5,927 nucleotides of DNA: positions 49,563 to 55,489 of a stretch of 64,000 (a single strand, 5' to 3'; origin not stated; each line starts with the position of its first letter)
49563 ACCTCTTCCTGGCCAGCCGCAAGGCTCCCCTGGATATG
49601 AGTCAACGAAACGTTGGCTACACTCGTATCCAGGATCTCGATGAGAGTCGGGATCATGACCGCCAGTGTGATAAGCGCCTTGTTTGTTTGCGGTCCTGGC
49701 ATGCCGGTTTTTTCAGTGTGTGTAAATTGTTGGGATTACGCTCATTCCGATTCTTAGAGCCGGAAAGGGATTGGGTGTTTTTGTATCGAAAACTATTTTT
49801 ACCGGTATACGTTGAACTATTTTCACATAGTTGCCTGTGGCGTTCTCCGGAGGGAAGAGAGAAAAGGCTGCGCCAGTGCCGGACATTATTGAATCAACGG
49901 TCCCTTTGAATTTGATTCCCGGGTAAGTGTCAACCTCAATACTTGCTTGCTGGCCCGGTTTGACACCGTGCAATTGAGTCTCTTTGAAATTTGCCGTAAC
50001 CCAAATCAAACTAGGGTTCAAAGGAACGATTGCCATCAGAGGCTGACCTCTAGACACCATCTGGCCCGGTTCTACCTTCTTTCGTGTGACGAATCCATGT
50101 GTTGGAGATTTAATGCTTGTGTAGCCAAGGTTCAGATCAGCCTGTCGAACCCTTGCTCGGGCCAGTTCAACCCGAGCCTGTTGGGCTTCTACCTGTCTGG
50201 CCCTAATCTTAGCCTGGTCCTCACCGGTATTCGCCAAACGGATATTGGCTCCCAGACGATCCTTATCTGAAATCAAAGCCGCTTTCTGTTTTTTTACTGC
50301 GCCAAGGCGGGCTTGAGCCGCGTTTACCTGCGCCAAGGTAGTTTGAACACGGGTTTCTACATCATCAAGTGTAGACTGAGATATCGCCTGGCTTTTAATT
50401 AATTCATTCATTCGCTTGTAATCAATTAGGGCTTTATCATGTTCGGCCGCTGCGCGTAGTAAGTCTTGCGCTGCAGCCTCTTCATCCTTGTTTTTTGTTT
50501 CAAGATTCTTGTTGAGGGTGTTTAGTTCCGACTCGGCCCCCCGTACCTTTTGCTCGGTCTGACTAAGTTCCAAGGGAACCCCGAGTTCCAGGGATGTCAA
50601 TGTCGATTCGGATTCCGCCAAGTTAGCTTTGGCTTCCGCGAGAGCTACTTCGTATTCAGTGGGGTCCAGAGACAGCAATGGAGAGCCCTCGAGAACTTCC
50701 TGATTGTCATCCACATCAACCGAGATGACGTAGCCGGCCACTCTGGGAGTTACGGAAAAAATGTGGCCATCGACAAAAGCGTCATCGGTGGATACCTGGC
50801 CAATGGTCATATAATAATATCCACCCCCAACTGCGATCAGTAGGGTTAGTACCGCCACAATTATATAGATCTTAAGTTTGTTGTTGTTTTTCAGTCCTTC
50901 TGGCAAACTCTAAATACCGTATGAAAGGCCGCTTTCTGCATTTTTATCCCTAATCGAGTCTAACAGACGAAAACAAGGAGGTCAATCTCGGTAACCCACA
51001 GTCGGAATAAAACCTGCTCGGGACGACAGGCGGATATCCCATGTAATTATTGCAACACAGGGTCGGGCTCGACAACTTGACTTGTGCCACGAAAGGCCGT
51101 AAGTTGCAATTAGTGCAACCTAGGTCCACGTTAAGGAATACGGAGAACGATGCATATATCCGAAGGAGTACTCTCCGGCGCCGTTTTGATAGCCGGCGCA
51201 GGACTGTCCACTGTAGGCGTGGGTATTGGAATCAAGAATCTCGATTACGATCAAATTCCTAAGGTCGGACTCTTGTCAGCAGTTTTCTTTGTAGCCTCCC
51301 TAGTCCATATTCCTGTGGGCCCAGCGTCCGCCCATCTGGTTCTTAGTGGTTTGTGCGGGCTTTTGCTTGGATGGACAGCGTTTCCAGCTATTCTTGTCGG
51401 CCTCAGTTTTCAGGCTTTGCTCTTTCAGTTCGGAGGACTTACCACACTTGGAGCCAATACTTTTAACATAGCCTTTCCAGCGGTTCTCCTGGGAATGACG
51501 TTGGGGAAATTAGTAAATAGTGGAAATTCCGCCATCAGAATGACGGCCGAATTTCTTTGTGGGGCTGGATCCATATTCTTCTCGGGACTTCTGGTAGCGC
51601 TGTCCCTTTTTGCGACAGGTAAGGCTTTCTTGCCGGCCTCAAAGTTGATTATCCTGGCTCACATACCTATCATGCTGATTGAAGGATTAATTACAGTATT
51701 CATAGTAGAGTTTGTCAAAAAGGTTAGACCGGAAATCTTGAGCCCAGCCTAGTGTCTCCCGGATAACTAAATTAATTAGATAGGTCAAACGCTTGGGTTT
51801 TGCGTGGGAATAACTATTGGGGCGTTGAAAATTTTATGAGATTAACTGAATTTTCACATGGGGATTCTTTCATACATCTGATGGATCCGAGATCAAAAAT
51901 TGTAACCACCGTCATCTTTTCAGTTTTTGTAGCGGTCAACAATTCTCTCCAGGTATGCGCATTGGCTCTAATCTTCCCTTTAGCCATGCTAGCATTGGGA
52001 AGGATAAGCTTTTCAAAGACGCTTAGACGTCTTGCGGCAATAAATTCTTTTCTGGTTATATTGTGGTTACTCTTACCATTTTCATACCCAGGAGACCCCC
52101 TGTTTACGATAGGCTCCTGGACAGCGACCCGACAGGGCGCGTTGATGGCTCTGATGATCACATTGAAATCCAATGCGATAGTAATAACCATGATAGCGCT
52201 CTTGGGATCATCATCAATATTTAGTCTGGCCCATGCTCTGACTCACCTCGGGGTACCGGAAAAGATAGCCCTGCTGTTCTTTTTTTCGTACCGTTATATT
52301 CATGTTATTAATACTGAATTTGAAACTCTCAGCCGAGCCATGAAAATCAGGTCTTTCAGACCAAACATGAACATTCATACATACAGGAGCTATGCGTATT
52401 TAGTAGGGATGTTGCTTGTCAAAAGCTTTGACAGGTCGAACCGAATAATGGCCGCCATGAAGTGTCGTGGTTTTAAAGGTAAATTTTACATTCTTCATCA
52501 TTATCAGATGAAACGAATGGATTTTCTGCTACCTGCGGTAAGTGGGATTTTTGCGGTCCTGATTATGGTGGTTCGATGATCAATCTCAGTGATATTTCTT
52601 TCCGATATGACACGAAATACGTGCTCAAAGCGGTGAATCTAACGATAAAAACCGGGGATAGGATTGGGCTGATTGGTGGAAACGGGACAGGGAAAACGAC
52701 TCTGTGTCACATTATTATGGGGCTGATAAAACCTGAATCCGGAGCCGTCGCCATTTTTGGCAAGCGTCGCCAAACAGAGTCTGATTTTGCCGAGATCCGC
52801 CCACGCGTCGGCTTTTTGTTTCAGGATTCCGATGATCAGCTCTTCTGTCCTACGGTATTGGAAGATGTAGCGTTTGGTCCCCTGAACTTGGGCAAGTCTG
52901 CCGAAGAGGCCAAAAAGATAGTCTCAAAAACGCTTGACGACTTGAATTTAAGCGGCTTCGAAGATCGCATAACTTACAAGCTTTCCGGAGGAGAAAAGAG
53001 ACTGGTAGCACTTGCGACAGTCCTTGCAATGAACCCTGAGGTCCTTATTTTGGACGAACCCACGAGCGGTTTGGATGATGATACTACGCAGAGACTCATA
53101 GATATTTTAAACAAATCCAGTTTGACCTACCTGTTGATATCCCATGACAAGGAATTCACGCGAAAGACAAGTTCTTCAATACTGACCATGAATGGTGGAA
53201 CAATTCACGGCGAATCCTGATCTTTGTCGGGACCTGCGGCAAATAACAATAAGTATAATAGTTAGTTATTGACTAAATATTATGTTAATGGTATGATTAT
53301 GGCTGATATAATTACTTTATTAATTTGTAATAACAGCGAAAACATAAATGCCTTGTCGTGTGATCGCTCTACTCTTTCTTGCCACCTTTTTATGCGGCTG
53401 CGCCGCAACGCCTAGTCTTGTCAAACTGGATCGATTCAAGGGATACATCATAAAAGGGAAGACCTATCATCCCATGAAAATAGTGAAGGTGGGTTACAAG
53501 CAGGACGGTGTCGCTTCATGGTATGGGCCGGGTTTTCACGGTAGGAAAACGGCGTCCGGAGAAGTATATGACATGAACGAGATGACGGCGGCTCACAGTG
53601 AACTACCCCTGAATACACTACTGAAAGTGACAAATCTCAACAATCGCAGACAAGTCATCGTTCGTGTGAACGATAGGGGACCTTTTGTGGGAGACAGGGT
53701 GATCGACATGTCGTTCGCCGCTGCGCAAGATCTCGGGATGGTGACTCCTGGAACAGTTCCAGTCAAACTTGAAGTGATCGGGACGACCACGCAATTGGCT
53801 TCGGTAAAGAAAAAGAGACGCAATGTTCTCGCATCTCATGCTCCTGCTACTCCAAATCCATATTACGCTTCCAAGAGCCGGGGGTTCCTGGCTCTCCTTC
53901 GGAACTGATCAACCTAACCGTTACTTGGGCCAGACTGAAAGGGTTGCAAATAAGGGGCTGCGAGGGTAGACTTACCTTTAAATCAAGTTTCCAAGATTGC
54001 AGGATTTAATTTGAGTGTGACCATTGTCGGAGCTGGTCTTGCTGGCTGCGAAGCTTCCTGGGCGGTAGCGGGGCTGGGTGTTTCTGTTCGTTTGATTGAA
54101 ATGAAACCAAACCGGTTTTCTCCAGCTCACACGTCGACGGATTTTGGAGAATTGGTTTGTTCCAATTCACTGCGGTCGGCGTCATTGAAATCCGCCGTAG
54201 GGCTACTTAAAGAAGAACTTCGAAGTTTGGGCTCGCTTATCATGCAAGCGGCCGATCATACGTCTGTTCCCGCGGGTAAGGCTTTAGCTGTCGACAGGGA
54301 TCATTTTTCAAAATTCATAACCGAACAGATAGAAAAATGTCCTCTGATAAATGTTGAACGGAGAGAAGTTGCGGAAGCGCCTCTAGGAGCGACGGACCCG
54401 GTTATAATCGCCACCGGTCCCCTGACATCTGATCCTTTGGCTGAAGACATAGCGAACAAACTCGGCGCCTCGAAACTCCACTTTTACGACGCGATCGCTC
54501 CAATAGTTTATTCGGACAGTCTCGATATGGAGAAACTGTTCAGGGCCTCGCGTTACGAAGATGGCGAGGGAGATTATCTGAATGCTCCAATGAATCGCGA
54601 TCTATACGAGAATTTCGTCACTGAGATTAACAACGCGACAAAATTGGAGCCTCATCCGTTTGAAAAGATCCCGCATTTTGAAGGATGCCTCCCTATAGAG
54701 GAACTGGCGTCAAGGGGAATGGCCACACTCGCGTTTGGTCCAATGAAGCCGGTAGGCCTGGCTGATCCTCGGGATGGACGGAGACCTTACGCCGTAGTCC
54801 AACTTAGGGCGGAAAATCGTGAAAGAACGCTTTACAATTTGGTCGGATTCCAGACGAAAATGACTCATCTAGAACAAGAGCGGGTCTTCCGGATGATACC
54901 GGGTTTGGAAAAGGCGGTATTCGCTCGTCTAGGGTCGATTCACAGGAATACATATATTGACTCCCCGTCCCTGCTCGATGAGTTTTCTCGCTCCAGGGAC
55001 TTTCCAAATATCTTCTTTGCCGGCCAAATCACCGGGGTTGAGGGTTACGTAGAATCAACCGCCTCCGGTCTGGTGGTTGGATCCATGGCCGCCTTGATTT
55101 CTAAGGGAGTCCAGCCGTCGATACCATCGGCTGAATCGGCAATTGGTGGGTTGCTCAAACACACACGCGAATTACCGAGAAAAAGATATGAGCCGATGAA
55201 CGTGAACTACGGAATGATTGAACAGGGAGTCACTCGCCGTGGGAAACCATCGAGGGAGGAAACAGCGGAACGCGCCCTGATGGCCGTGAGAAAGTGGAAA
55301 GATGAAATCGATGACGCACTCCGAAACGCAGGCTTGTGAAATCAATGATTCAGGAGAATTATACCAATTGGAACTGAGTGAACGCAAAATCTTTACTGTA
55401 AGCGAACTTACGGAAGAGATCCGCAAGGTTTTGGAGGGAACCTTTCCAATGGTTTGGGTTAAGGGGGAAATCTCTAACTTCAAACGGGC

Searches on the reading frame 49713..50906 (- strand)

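Call 8: search_protein_families(library=pfam, proteins=[window:49713-50906:-], max_evalue=0.001)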
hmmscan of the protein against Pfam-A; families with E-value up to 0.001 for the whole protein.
window:49713-50906:- (397 aa): 5 families
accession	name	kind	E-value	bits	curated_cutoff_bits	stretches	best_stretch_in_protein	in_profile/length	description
PF16576.10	HlyD_D23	-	1.9e-20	73.5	30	1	48-341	18-185/214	Barrel-sandwich domain of CusB or HlyD membrane-fusion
PF13437.12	HlyD_3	-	5.4e-15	56.5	22.2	1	265-345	2-81/106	HlyD family secretion protein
PF00529.27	CusB_dom_1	-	1.1e-08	35.6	26.5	1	232-379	12-73/89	Cation efflux system protein CusB domain 1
PF13533.13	Biotin_lipoyl_2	-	2.9e-06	27.4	29.8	0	51-81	2-32/32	Biotin-lipoyl like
PF00364.28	Biotin_lipoyl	-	0.00055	20.1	22.1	0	264-293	44-73/73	Biotin-requiring enzyme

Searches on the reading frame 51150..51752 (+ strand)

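Call 8: search_protein_families(library=pfam, proteins=[window:51150-51752:+], max_evalue=0.001)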
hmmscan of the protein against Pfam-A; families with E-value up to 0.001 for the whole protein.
window:51150-51752:+ (200 aa): 1 family
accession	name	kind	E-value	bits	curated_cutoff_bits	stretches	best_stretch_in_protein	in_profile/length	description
PF01891.21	CbiM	-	4.2e-57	193.7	23.1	1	2-196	1-205/205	Cobalt uptake substrate-specific transmembrane region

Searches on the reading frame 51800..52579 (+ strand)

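Call 50: search_protein_families(library=pfam, proteins=[window:51800-52579:+], max_evalue=0.0001)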
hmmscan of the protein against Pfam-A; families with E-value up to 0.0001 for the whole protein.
window:51800-52579:+ (259 aa): 1 family
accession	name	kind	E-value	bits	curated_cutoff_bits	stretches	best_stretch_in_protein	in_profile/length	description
PF02361.21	CbiQ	-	4.2e-30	105.4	25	1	22-227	2-210/216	Cobalt transport protein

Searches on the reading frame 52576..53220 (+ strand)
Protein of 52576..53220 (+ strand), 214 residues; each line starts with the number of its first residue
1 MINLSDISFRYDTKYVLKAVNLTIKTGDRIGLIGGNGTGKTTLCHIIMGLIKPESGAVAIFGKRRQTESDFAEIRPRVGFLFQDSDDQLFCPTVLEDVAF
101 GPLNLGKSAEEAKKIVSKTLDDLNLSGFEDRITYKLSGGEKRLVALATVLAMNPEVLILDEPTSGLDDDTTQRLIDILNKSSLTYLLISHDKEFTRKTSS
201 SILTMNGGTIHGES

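Call 50: search_protein_families(library=pfam, proteins=[window:52576-53220:+], max_evalue=0.0001)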
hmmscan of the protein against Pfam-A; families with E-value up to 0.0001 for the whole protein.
window:52576-53220:+ (214 aa): 3 families
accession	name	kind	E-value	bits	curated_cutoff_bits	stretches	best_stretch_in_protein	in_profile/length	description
PF00005.33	ABC_tran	-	6e-31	108.3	25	1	17-164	1-137/137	ABC transporter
PF02463.25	SMC_N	-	1.3e-09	38.2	40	1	31-201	28-208/220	RecF/RecN/SMC N terminal domain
PF13304.12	AAA_21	-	3.5e-09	37.6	27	1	134-180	236-285/304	AAA domain, putative AbiEii toxin, Type IV TA system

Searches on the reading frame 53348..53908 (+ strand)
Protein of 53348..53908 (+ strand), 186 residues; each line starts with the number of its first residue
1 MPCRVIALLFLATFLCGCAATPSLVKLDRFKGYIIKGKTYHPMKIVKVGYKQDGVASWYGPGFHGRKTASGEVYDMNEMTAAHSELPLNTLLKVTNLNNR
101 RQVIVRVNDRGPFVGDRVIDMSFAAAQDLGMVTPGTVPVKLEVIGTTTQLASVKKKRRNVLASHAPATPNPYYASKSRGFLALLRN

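Call 50: search_protein_families(library=pfam, proteins=[window:53348-53908:+], max_evalue=0.0001)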
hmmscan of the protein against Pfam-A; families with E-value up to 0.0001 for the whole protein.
window:53348-53908:+ (186 aa): 1 family
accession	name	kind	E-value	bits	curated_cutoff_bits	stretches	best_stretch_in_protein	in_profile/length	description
PF03330.24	DPBB_1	-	1.4e-25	89.8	28.8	1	52-140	2-82/83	Lytic transglycolase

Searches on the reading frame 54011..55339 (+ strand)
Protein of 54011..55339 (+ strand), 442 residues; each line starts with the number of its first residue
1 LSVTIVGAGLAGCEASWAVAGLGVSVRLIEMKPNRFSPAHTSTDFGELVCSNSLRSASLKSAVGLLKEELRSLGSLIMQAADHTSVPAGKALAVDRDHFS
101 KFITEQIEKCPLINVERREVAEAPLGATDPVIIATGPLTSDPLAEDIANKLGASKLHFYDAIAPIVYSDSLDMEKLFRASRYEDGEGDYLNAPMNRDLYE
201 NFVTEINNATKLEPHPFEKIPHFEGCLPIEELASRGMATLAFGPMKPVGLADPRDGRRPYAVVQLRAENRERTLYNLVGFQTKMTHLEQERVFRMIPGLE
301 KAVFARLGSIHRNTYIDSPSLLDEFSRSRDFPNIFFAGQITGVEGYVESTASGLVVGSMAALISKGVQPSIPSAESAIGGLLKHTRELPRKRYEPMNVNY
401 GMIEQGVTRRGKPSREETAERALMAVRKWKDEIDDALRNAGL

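Call 50: search_protein_families(library=pfam, proteins=[window:54011-55339:+], max_evalue=0.0001)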
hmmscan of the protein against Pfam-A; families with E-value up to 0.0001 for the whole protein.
window:54011-55339:+ (442 aa): 1 family
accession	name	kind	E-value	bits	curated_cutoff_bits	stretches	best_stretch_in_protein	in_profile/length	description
PF01134.28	GIDA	-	1.1e-93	314.9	22.1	1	3-366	2-389/391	Glucose inhibited division protein A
